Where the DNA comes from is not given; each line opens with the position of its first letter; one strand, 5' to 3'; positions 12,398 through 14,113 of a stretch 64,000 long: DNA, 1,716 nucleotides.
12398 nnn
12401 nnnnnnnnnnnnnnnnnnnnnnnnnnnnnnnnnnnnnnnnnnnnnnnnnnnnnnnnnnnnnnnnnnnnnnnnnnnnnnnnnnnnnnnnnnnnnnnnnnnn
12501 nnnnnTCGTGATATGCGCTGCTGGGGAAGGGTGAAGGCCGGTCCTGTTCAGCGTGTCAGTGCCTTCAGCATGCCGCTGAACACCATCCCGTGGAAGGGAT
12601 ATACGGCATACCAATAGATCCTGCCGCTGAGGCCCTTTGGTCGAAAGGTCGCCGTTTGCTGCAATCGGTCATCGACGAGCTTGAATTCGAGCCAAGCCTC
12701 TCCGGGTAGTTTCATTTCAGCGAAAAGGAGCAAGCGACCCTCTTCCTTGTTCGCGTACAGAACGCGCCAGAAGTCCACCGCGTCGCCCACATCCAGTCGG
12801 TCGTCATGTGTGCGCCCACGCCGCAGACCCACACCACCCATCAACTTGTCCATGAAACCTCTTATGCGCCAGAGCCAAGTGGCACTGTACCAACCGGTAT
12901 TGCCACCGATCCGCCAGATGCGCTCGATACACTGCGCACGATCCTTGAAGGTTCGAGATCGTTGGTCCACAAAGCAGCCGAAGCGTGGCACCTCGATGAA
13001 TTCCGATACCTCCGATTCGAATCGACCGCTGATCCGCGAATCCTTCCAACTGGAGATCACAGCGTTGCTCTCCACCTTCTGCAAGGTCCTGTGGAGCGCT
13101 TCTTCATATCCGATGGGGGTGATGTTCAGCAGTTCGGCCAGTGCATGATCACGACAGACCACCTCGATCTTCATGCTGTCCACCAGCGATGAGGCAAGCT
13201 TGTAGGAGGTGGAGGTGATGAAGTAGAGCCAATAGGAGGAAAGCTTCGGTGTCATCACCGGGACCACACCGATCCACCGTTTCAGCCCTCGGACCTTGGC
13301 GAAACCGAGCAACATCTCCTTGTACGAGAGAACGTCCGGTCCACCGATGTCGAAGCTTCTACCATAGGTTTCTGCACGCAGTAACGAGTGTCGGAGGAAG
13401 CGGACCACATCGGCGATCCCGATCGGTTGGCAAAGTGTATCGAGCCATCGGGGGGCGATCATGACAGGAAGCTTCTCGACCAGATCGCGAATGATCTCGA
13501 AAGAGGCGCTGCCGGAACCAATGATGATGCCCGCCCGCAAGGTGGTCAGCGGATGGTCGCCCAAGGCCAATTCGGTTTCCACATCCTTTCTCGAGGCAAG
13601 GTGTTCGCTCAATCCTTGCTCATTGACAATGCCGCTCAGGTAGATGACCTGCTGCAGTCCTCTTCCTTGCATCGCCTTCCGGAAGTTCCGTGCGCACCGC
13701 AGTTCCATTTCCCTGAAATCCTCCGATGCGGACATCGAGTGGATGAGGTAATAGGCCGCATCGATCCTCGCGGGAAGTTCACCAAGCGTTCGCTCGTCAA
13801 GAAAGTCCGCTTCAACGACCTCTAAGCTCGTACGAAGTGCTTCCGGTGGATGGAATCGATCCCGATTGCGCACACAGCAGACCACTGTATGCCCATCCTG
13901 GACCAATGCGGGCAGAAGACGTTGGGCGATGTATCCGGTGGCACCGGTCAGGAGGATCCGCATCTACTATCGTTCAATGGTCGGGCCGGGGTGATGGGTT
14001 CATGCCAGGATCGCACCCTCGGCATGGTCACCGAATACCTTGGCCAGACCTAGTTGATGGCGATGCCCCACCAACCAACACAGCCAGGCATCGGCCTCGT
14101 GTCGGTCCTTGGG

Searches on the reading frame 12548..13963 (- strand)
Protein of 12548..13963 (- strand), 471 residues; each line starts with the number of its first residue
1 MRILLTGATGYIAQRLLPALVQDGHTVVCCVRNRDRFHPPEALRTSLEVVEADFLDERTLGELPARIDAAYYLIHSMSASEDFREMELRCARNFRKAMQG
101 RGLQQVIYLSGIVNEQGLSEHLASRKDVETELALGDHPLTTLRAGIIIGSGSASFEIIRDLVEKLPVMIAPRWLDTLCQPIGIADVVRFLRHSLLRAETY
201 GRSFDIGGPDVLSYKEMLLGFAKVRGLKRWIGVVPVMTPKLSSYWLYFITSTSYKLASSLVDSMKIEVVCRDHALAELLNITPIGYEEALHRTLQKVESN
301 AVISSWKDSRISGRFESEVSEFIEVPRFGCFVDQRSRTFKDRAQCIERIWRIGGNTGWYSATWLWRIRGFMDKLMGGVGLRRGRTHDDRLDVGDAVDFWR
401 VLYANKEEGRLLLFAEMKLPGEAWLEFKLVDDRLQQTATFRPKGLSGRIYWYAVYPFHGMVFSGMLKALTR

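Call 20: search_protein_families(library=pfam, proteins=[window:12548-13963:-], max_evalue=0.001)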
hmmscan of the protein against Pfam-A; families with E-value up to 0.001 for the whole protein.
window:12548-13963:- (471 aa): 5 families
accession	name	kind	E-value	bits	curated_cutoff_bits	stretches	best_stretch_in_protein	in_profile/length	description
PF11066.14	DUF2867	-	2.1e-35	122.6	27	1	331-465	7-142/142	Protein of unknown function (DUF2867)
PF13460.12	NAD_binding_10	-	1.2e-10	42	27.2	1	7-112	1-99/184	NAD(P)H-binding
PF01370.27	Epimerase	-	1.2e-08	35.1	20.9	1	3-110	1-114/240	NAD dependent epimerase/dehydratase family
PF05368.20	NmrA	-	7.4e-07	29.5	27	1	2-116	4-111/298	NmrA-like family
PF07993.18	NAD_binding_4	-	0.00096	18.8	20.1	0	5-48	1-47/258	Male sterility protein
